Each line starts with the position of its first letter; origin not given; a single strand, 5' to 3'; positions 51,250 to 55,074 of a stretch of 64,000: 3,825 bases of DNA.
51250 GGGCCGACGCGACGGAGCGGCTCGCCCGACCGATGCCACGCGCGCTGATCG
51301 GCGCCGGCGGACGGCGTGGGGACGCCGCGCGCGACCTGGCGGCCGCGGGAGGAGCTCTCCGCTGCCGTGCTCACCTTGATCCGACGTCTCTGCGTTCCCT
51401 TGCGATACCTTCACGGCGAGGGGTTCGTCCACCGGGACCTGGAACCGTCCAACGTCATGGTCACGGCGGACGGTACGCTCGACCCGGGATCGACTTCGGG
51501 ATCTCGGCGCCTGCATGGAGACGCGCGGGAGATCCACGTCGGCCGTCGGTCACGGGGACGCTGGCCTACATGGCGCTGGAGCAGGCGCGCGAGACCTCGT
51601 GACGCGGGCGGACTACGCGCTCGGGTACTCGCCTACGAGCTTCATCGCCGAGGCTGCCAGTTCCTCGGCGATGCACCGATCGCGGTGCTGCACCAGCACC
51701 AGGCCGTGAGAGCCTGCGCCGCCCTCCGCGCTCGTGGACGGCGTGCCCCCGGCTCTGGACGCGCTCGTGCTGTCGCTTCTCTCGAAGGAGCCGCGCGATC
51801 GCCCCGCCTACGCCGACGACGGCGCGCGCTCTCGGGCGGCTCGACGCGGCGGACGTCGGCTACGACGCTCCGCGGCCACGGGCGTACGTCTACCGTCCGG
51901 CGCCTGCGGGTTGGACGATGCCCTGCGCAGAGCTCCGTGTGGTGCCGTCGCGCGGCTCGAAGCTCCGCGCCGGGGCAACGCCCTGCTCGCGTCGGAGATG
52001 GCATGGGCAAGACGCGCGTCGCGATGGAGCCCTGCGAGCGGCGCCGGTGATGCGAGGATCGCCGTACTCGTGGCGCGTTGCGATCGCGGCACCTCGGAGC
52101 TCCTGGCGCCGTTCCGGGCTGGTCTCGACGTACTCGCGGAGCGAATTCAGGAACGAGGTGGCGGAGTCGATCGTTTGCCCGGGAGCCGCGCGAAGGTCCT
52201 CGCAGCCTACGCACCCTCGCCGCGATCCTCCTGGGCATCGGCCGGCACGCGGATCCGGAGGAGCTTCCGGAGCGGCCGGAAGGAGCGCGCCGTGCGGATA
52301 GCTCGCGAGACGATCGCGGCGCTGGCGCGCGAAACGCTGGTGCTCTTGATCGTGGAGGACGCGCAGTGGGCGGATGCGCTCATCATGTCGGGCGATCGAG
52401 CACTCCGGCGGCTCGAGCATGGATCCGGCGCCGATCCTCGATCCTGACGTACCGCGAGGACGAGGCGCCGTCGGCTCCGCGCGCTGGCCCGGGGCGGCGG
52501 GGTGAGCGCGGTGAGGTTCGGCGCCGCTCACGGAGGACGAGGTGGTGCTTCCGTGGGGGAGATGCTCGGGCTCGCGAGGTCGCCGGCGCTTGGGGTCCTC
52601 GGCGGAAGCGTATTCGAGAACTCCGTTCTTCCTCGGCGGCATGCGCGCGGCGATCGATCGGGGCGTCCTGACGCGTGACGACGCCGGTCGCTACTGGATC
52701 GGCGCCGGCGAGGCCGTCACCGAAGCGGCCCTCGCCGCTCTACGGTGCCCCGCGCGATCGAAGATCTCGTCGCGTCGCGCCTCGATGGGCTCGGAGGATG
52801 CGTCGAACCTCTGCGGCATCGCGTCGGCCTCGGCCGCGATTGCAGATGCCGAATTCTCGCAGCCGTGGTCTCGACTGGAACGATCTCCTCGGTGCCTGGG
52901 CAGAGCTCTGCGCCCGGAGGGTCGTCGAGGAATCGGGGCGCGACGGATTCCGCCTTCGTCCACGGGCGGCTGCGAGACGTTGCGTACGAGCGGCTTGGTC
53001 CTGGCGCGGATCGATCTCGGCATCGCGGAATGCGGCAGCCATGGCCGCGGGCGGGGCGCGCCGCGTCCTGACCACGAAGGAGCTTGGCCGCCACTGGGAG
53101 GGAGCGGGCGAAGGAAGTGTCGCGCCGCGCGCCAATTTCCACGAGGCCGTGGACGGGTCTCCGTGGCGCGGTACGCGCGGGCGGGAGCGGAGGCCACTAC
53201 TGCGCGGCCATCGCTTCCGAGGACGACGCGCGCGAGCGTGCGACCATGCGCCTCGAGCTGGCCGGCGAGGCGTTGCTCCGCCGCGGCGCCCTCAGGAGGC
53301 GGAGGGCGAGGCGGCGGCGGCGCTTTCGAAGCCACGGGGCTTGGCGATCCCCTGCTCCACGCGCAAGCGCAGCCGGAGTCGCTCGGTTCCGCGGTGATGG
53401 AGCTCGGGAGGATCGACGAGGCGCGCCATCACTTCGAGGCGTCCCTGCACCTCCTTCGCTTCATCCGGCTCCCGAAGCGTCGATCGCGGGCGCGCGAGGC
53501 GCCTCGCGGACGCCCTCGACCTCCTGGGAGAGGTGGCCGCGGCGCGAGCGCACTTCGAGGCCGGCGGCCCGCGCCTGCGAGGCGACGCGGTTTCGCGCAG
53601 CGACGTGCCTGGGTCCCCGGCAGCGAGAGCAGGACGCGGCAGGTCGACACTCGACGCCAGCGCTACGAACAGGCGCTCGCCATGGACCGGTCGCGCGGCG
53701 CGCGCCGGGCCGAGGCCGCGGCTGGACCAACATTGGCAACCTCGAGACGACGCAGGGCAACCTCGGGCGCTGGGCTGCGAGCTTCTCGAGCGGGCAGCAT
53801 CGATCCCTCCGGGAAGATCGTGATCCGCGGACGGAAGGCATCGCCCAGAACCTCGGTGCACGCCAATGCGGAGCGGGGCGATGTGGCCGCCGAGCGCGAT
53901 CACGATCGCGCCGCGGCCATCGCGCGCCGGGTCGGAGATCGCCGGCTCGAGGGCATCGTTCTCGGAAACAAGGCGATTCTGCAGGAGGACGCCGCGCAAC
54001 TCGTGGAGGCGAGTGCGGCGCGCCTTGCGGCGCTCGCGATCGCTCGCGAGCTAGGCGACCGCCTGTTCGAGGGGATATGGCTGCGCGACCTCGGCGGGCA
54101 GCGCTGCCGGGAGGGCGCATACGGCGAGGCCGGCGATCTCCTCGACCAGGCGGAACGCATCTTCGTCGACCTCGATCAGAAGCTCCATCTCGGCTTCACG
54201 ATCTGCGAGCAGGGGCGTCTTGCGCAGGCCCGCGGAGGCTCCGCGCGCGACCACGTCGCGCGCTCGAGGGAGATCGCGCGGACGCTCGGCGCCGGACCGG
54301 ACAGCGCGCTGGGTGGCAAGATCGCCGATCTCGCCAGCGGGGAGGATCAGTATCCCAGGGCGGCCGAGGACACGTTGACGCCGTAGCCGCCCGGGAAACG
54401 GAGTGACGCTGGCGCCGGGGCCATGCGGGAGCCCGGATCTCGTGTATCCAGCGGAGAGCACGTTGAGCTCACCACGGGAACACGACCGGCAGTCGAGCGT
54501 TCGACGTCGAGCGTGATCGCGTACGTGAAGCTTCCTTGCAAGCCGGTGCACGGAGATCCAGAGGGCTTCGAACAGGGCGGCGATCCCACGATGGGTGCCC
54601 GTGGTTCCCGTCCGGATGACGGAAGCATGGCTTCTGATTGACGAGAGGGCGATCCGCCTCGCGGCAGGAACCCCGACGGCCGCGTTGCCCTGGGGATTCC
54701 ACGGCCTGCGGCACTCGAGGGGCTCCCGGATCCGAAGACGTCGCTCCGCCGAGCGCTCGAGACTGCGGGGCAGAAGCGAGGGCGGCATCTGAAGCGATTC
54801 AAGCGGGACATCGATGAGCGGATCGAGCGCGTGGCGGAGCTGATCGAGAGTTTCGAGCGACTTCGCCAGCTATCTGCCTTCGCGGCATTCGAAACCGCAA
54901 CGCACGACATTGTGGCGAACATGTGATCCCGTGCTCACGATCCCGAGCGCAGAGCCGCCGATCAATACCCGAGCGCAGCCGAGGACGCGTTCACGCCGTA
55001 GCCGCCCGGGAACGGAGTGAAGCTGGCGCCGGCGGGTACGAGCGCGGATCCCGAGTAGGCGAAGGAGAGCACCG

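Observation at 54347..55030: Duplicated gene 3' end brackets a lower-GC ~0.5 kb insert carrying a start-less ORF remnant, and overlaps the kinase stop in antisense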

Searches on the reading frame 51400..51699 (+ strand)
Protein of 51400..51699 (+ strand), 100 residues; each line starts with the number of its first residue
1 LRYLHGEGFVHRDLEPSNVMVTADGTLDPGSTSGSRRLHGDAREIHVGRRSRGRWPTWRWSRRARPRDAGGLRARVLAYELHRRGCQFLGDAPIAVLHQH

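Call 14: search_protein_families(library=pfam, proteins=[window:51400-51699:+], max_evalue=1)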
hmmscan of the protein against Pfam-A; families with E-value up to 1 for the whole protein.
window:51400-51699:+ (100 aa): 2 families
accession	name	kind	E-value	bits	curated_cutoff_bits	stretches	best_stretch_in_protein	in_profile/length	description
PF00069.31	Pkinase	-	0.00012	22.1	31.7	1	1-26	111-136/263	Protein kinase domain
PF07714.23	PK_Tyr_Ser-Thr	-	0.0013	18.5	23.1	1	1-26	115-140/258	Protein tyrosine and serine/threonine kinase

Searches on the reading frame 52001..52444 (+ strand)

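Call 14: search_protein_families(library=pfam, proteins=[window:52001-52444:+], max_evalue=1)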
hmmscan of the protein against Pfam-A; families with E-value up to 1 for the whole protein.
window:52001-52444:+ (148 aa): 2 families
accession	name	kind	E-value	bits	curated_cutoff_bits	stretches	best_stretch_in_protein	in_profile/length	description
PF13191.12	AAA_16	-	0.0017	19.3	32.6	1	18-126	51-146/167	AAA ATPase domain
PF18088.7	Glyco_H_20C_C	-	0.3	11.3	27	1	79-125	87-133/194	Glycoside Hydrolase 20C C-terminal domain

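Call 41: search_protein_families(library=padloc, proteins=[window:52001-52444:+], max_evalue=10)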
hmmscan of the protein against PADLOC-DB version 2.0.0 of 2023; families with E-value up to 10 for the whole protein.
window:52001-52444:+ (148 aa): 0 families

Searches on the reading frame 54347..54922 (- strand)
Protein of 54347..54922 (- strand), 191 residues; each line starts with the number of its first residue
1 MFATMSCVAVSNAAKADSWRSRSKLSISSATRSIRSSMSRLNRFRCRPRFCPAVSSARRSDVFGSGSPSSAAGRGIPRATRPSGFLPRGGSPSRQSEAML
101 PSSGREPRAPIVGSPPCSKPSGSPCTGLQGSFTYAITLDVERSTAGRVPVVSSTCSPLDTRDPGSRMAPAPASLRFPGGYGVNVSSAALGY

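Call 14: search_protein_families(library=pfam, proteins=[window:54347-54922:-], max_evalue=1)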
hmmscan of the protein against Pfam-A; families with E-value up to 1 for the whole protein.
window:54347-54922:- (191 aa): 0 families

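Call 40: search_protein_families(library=padloc, proteins=[window:54347-54922:-], max_evalue=1)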
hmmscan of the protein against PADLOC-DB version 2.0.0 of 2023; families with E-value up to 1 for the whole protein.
window:54347-54922:- (191 aa): 0 families

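Call 59: list_cluster_members(proteins=[window:54347-54922:-, window:52542-54386:+, window:53084-54406:+, window:54051-54788:-, window:56547-57170:-, window:49454-50935:+, window:54423-54641:+, window:54595-54792:+, window:51316-52050:+, window:51734-52447:+])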
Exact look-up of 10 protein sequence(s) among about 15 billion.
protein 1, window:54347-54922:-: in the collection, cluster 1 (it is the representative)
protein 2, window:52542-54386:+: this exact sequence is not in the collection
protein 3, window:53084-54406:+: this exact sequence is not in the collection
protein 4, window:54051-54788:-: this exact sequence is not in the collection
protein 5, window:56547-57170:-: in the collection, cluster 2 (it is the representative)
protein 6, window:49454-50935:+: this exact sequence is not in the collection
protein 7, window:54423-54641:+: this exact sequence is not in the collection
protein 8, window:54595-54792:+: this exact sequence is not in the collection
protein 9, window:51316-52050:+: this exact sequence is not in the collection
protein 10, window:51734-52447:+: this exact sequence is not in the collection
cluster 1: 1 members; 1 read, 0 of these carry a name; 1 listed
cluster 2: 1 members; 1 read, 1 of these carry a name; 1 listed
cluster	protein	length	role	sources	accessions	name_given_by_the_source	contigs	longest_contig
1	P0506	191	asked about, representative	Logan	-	-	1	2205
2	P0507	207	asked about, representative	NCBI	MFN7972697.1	MAG: kelch repeat-containing protein [Acidobacteriota bacterium]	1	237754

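Call 60: find_encoding_contigs(protein=window:54347-54922:-, flank=10000, max_places=6)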
Protein window:54347-54922:- (191 aa): 1 contig read that carries it; 1 place shown.
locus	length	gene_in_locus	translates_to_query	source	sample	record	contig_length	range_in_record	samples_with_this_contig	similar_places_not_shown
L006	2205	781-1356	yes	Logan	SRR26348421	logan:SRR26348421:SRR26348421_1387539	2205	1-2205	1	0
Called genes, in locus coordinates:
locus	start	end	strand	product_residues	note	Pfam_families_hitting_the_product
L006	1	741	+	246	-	?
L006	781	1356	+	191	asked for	-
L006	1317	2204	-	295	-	?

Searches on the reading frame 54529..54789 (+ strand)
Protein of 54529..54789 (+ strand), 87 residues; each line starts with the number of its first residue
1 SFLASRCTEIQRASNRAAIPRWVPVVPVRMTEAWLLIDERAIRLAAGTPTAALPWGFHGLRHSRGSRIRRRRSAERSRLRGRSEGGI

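Call 14: search_protein_families(library=pfam, proteins=[window:54529-54789:+], max_evalue=1)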
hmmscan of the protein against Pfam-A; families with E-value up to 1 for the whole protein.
seq(87 aa): 1 family
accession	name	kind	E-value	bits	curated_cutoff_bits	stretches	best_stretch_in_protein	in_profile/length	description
PF14103.11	DUF4276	-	0.032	14.9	30.2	1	15-45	84-116/192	Domain of unknown function (DUF4276)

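Call 41: search_protein_families(library=padloc, proteins=[window:54529-54789:+], max_evalue=10)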
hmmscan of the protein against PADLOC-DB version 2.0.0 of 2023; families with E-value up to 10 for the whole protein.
seq(87 aa): 4 families
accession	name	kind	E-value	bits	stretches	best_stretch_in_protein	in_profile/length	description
PDLC04210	HEC-01B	-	1.6e-08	32.6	1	18-50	107-139/217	-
PDLC04211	HEC-01B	-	0.00012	19.9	1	23-51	112-140/167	-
PDLC04209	HEC-01B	-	0.0082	14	1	10-47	96-135/219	-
PDLC04197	HEC-01B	-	0.015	12.9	1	15-66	76-127/192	-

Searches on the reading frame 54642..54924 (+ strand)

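Call 14: search_protein_families(library=pfam, proteins=[window:54642-54924:+], max_evalue=1)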
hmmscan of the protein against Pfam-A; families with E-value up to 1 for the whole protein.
window:54642-54924:+ (94 aa): 1 family
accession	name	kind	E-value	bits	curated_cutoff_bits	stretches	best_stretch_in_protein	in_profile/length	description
PF05130.17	FlgN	-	0.085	13.7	30.5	1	23-77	37-93/147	FlgN protein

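Call 41: search_protein_families(library=padloc, proteins=[window:54642-54924:+], max_evalue=10)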
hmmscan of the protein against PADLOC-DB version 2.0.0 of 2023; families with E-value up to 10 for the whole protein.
window:54642-54924:+ (94 aa): 2 families
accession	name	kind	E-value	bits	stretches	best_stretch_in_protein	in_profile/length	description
PDLC04210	HEC-01B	-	2.7e-09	35.1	1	16-92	143-210/217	-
PDLC04209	HEC-01B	-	2.8e-06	25.3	1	13-92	139-212/219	-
